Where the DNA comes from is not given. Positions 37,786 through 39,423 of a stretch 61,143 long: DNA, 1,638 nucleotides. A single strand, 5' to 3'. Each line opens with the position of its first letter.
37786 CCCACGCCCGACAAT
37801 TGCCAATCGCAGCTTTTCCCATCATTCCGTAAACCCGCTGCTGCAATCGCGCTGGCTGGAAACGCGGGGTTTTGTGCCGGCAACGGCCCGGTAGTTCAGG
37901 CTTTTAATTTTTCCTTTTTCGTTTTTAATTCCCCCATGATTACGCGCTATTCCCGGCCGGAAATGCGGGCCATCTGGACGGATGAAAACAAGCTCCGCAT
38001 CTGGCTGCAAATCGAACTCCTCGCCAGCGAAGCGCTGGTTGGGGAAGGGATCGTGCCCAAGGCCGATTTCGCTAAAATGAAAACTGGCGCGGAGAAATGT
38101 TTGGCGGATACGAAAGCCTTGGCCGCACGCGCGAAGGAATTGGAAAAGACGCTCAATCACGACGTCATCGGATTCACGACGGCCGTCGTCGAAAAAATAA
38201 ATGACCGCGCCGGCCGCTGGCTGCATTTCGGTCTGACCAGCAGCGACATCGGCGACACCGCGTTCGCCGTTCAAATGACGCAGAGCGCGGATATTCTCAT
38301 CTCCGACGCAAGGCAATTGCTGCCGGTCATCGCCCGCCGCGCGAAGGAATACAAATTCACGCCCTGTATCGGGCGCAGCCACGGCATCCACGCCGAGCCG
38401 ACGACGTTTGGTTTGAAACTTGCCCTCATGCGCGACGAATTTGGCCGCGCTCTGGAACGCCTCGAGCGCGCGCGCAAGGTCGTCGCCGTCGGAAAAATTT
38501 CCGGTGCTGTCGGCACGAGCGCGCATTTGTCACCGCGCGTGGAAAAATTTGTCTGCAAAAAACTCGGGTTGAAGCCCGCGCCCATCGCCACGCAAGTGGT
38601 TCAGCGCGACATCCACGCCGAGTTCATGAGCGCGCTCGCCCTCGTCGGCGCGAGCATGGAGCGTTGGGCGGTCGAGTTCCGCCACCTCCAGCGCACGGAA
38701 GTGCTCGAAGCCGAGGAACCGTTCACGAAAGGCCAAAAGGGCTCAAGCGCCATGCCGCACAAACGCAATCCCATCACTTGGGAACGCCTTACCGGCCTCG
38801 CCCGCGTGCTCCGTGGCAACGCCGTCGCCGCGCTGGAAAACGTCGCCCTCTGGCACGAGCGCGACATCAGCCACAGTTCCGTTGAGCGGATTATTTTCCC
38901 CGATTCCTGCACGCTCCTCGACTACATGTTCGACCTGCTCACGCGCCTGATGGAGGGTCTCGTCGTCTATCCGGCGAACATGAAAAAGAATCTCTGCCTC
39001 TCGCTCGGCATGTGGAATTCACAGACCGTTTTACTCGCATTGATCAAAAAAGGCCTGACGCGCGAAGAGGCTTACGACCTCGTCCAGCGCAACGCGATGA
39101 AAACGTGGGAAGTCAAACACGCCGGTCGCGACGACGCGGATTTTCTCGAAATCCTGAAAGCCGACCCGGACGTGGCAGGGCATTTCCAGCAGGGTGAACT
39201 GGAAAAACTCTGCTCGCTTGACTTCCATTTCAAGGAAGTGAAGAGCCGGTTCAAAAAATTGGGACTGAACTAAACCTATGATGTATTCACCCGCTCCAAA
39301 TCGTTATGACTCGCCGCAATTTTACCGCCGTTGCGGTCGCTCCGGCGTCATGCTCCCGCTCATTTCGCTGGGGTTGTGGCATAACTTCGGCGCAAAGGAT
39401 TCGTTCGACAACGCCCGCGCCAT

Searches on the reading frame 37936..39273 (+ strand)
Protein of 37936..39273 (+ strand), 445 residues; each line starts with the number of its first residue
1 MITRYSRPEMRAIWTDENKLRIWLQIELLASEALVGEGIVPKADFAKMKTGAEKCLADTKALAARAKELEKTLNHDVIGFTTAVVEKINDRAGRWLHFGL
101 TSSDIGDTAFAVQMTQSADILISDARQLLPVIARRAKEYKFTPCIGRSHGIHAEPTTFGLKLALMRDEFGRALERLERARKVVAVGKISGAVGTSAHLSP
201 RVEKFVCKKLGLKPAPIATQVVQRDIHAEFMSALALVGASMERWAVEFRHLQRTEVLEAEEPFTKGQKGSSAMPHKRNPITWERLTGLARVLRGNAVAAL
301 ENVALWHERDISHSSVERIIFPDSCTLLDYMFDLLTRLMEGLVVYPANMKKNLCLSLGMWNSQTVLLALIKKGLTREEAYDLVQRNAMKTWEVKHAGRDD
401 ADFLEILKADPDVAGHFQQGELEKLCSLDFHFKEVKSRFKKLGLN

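Call 53: list_cluster_members(proteins=[window:37936-39273:+, window:33467-34162:+, window:29876-30796:+, window:35833-36795:-, window:36792-37673:-, window:35197-35664:-, window:35678-35836:-])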
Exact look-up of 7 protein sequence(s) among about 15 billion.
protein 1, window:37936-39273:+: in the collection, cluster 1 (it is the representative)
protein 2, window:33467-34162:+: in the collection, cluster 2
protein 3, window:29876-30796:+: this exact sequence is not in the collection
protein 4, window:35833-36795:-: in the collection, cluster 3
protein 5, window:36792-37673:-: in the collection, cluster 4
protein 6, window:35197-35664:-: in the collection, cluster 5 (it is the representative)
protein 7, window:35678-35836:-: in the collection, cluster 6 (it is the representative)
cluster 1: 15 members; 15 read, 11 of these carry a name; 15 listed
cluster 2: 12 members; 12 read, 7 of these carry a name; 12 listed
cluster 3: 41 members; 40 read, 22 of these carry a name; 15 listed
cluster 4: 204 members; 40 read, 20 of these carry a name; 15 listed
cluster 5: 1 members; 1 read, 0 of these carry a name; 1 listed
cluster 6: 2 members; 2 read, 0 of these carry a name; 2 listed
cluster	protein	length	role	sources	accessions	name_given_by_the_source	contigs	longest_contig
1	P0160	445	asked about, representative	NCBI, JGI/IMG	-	-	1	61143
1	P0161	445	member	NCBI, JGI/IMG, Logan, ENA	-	adenylosuccinate lyase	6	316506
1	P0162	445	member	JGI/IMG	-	adenylosuccinate lyase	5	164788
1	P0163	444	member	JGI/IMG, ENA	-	adenylosuccinate lyase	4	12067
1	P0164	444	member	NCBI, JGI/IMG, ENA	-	adenylosuccinate lyase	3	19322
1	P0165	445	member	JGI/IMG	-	adenylosuccinate lyase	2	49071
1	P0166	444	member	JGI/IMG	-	adenylosuccinate lyase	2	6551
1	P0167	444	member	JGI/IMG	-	adenylosuccinate lyase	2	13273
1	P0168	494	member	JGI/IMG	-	adenylosuccinate lyase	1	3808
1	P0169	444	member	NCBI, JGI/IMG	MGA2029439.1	MAG: adenylosuccinate lyase [Verrucomicrobiota bacterium] | adenylosuccinate lyase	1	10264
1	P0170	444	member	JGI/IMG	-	adenylosuccinate lyase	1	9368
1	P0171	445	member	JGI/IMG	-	adenylosuccinate lyase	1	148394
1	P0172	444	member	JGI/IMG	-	-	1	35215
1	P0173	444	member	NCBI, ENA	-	-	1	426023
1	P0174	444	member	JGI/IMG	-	-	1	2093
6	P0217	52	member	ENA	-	-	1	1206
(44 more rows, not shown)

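Call 55: find_encoding_contigs(protein=P0161, flank=7000, max_places=3)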
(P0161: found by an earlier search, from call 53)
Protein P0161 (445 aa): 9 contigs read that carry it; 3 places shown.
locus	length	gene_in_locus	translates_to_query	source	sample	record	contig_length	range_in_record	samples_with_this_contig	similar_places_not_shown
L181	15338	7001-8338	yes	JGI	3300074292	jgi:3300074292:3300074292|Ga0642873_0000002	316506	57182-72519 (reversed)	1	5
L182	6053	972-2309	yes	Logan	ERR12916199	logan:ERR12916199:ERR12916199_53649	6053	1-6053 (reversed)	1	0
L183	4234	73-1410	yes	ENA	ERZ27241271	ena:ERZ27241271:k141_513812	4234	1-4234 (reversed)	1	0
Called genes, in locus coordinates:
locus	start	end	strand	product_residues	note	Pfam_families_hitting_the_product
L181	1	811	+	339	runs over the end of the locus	PF06347:SH3_4 (faint), PF08239:SH3_3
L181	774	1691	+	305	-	PF00763:THF_DHG_CYH, PF02882:THF_DHG_CYH_C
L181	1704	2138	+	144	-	PF22091:DUF6941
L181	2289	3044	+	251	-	-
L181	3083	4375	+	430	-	PF12704:MacB_PCD, PF02687:FtsX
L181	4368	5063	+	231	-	PF00005:ABC_tran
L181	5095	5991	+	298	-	PF08551:DUF1751 (weak), PF01694:Rhomboid, PF20216:DUF6576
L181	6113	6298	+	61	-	-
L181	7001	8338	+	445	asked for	PF00206:Lyase_1, PF10397:ADSL_C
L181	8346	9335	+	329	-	PF00248:Aldo_ket_red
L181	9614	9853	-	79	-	-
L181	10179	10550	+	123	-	PF00825:Ribonuclease_P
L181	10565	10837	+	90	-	PF01809:YidD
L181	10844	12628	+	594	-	PF14849:YidC_periplas, PF02096:60KD_IMP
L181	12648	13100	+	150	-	PF13083:KH_KhpA-B, PF01424:R3H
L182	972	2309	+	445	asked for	PF00206:Lyase_1, PF10397:ADSL_C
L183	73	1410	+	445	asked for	PF00206:Lyase_1, PF10397:ADSL_C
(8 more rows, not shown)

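Call 56: find_encoding_contigs(protein=P0173, flank=7000, max_places=2)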
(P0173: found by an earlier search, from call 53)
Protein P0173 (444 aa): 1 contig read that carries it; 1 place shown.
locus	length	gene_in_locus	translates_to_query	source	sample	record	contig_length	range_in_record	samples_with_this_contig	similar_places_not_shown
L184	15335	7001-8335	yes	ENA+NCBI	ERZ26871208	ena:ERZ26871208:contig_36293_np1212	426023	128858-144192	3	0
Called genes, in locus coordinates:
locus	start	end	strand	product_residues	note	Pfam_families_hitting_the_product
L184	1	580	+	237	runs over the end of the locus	PF01479:S4, PF00849:PseudoU_synth_2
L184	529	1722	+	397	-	PF06347:SH3_4 (faint), PF08239:SH3_3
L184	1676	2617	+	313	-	PF00763:THF_DHG_CYH, PF02882:THF_DHG_CYH_C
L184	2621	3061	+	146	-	PF22091:DUF6941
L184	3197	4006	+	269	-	-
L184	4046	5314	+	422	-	PF12704:MacB_PCD, PF02687:FtsX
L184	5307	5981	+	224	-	PF00005:ABC_tran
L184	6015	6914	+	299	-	PF01694:Rhomboid, PF20216:DUF6576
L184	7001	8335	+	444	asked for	PF00206:Lyase_1, PF10397:ADSL_C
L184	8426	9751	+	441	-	PF01408:GFO_IDH_MocA, PF19051:GFO_IDH_MocA_C2, PF02894:GFO_IDH_MocA_C, PF22725:GFO_IDH_MocA_C3 (weak)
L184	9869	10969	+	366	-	PF00561:Abhydrolase_1, PF12697:Abhydrolase_6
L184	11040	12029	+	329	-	PF00248:Aldo_ket_red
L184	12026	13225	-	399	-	PF03825:Nuc_H_symport, PF07690:MFS_1, PF12832:MFS_1_like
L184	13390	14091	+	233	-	PF18735:HEPN_RiboL-PSP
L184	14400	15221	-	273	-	PF00149:Metallophos, PF13277:YmdB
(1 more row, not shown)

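Call 60: find_encoding_contigs(protein=P0217, flank=3000, max_places=3)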
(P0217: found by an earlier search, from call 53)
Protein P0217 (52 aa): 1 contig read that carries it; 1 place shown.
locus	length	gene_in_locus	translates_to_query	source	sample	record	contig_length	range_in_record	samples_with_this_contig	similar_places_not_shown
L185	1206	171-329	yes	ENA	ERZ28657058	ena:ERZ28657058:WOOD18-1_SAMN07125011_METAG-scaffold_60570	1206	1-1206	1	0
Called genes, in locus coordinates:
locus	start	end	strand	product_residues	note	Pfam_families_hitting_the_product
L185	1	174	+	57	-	?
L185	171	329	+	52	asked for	-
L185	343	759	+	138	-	-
